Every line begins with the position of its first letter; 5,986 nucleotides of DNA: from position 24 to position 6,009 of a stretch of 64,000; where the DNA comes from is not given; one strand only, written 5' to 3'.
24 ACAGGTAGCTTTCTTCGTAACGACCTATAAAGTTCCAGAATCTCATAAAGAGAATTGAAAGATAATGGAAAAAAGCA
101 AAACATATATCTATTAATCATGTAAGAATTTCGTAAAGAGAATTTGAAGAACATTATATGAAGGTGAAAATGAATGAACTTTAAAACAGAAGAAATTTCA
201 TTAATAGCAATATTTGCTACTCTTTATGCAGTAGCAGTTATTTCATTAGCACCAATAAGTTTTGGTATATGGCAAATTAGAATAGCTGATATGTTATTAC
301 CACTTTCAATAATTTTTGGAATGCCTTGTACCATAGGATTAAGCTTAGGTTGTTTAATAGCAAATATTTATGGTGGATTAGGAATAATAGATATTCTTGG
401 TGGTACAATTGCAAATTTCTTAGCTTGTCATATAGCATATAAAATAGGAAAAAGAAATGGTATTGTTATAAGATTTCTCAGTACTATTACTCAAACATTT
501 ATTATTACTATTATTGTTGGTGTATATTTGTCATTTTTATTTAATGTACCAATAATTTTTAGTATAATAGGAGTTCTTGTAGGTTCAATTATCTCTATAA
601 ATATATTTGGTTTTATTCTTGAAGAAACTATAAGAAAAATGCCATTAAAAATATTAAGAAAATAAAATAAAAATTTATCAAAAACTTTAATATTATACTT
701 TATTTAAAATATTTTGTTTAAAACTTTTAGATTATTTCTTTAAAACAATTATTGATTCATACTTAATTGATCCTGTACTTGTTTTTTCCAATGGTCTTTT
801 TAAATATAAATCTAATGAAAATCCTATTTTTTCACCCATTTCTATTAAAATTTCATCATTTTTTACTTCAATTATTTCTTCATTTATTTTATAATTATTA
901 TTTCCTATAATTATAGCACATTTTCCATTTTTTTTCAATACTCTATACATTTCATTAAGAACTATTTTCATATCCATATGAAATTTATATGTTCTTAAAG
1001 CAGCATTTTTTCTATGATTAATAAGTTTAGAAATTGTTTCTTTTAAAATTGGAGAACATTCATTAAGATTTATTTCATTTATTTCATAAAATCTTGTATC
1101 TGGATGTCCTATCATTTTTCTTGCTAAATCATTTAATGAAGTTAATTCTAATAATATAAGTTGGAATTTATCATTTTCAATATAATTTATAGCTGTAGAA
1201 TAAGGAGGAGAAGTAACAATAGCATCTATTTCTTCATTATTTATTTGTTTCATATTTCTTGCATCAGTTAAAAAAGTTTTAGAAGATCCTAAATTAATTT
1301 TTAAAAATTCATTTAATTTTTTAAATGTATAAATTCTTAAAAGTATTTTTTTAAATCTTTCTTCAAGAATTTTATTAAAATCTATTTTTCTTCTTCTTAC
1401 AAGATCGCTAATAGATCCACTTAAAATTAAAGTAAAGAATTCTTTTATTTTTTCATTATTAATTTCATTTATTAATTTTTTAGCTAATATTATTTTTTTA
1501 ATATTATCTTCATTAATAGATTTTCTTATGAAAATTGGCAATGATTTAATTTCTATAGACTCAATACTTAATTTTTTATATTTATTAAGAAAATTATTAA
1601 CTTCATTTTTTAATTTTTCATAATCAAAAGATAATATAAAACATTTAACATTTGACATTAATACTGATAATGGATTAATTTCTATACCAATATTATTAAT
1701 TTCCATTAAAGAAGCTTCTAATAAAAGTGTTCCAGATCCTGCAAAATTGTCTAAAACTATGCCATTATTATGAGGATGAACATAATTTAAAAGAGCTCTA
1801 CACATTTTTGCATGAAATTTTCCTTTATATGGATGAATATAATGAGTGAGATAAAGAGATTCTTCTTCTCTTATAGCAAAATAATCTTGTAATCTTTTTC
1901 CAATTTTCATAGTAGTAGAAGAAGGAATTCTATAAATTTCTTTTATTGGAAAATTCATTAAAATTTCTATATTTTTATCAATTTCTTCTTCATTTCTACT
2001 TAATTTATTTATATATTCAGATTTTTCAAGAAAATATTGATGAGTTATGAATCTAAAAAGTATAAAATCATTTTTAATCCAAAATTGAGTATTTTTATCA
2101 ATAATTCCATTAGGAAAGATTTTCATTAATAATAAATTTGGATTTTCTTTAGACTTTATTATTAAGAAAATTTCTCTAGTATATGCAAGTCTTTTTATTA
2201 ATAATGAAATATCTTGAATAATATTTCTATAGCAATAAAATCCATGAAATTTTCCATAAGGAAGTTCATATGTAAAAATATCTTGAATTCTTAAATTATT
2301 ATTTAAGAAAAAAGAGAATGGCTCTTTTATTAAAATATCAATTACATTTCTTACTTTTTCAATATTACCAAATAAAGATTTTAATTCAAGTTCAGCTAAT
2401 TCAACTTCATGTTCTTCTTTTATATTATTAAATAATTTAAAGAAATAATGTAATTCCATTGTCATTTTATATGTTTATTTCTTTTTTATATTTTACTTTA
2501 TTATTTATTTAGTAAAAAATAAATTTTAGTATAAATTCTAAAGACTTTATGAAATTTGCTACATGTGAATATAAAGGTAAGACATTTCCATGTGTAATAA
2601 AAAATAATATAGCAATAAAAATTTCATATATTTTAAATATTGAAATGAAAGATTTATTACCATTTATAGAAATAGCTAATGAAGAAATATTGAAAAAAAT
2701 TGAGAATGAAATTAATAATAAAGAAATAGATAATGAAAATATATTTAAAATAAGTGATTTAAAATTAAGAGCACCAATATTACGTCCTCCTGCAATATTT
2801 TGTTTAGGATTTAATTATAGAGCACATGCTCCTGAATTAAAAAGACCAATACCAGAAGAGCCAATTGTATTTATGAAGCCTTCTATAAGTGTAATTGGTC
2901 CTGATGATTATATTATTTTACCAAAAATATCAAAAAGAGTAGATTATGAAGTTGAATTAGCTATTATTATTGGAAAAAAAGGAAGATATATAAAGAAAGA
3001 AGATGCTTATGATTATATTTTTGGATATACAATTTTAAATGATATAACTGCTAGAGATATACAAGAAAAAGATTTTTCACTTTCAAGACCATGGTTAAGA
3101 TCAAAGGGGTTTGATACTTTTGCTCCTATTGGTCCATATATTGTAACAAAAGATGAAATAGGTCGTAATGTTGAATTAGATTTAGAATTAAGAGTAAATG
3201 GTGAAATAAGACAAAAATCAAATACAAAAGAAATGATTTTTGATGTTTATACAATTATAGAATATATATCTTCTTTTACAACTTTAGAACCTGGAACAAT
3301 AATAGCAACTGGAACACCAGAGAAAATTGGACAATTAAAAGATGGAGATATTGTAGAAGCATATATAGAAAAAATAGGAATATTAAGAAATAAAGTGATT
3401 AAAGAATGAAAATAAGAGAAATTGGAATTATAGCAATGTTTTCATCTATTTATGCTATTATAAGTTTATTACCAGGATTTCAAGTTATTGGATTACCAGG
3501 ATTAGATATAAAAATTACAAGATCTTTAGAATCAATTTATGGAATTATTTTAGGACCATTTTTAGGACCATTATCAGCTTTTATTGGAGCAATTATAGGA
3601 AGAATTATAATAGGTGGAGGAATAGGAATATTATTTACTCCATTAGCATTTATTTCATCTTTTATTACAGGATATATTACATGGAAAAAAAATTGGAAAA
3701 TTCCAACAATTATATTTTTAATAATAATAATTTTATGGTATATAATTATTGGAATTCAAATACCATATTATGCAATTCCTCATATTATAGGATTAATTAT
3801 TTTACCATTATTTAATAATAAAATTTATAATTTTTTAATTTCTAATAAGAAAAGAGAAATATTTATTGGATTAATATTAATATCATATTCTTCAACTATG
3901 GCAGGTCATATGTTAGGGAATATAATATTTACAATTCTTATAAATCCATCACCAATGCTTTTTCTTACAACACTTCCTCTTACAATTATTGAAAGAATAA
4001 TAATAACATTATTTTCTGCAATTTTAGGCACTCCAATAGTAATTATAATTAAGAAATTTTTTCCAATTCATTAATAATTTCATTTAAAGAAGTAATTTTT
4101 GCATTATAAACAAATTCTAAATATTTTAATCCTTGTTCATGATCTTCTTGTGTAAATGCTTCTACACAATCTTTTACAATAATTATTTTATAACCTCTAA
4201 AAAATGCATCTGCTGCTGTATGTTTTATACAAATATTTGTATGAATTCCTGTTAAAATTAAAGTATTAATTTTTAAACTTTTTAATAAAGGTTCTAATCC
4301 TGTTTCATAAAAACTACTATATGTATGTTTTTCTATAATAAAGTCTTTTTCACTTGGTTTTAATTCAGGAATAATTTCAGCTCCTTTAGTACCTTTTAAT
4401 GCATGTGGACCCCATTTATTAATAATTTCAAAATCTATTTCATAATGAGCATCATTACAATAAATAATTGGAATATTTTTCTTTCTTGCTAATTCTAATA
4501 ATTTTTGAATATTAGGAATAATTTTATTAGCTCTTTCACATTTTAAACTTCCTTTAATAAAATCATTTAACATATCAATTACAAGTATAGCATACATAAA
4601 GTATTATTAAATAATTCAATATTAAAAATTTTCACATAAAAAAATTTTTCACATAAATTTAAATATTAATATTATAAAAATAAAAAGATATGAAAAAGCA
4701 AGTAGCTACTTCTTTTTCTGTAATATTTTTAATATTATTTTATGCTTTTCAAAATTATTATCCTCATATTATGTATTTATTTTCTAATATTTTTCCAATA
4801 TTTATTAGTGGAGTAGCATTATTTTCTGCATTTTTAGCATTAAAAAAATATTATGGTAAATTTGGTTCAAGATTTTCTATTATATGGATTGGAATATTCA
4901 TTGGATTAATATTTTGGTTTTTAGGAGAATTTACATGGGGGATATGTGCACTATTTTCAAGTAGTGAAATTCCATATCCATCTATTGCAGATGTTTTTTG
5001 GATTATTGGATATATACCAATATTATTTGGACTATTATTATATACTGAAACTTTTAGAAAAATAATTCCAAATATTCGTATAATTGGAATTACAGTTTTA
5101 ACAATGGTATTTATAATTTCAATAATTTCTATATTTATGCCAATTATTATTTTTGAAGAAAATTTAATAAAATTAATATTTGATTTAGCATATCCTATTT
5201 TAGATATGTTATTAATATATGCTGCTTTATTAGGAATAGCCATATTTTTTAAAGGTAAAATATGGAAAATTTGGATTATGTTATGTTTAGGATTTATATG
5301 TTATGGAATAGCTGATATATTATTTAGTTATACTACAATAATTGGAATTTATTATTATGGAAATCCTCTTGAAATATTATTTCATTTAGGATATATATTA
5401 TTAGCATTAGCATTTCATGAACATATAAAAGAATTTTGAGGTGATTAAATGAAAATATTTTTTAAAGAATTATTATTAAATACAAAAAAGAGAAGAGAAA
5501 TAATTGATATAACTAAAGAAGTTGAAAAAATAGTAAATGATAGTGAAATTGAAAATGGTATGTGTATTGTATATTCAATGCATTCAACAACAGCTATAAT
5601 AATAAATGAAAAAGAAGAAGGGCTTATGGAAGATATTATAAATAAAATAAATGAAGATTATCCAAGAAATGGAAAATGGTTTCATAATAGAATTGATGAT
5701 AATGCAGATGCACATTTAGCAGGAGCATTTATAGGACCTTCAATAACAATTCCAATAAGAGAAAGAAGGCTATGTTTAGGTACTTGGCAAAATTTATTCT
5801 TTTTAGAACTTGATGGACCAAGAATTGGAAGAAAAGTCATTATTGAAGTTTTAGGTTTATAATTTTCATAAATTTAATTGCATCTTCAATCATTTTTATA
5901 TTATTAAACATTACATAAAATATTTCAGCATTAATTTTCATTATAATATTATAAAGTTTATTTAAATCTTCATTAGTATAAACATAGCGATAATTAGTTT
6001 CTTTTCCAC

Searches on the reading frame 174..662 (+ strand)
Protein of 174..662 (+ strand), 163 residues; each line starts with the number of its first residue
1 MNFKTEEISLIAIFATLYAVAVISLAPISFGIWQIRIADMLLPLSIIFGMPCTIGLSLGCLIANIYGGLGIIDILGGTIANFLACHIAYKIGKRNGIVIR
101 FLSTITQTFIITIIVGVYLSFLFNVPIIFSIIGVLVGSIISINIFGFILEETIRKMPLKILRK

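Call 37: search_protein_families(library=pfam, proteins=[window:174-662:+], max_evalue=0.001)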
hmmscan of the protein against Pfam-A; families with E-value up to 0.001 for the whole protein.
window:174-662:+ (163 aa): 1 family
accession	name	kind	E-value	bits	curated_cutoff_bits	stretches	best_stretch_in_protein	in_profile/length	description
PF06177.16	QueT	-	4.5e-29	102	33.7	1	10-154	3-140/141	QueT transporter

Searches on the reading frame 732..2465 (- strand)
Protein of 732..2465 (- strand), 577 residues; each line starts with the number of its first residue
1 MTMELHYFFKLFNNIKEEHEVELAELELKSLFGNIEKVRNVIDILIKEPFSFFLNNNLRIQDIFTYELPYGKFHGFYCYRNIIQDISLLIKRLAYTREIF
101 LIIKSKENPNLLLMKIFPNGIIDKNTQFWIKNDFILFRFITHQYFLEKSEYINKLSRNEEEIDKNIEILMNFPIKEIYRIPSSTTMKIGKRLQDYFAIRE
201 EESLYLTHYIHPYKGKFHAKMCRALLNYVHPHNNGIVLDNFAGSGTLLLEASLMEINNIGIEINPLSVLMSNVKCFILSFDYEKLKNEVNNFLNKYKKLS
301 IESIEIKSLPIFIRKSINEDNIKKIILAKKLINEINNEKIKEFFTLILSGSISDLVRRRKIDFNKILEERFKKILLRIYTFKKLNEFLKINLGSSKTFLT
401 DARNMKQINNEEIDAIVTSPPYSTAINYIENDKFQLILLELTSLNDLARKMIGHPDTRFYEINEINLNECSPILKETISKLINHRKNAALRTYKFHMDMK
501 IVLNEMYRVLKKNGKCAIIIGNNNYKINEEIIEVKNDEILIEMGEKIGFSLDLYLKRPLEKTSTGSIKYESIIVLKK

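Call 37: search_protein_families(library=pfam, proteins=[window:732-2465:-], max_evalue=0.001)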
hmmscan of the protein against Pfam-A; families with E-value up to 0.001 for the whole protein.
window:732-2465:- (577 aa): 2 families
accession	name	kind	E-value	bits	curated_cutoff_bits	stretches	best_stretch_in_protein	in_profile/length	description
PF01555.25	N6_N4_Mtase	-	1.1e-15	58.6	26.7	2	87-265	37-213/221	DNA methylase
PF01170.24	UPF0020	-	2.7e-08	34.2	22.3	1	214-260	9-55/197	RMKL-like, methyltransferase domain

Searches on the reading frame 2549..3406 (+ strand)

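Call 37: search_protein_families(library=pfam, proteins=[window:2549-3406:+], max_evalue=0.001)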
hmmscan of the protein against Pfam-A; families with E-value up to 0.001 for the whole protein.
window:2549-3406:+ (286 aa): 1 family
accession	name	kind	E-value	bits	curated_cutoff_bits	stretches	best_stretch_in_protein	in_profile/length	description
PF01557.24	FAA_hydrolase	-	2.9e-73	246.5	23.9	1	83-283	2-213/214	Fumarylacetoacetate (FAA) hydrolase C-terminal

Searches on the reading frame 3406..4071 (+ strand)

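Call 37: search_protein_families(library=pfam, proteins=[window:3406-4071:+], max_evalue=0.001)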
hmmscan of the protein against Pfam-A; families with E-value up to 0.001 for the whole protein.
window:3406-4071:+ (222 aa): 1 family
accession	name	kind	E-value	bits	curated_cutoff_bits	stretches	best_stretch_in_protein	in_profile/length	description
PF07155.17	ECF-ribofla_trS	-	0.00024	21.6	26.7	0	2-141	3-145/172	ECF-type riboflavin transporter, S component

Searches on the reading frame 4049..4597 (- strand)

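Call 37: search_protein_families(library=pfam, proteins=[window:4049-4597:-], max_evalue=0.001)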
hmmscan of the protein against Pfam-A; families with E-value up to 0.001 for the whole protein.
window:4049-4597:- (182 aa): 1 family
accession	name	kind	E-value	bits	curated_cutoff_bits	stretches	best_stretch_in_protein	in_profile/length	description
PF00857.26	Isochorismatase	-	1.6e-50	172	27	1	3-170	2-172/175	Isochorismatase domain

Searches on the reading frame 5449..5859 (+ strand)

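Call 37: search_protein_families(library=pfam, proteins=[window:5449-5859:+], max_evalue=0.001)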
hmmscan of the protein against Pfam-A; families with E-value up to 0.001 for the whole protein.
window:5449-5859:+ (137 aa): 1 family
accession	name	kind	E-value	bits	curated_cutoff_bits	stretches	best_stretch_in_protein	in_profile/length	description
PF01894.22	UPF0047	-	1.1e-35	122.7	27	1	20-134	1-117/117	Uncharacterised protein family UPF0047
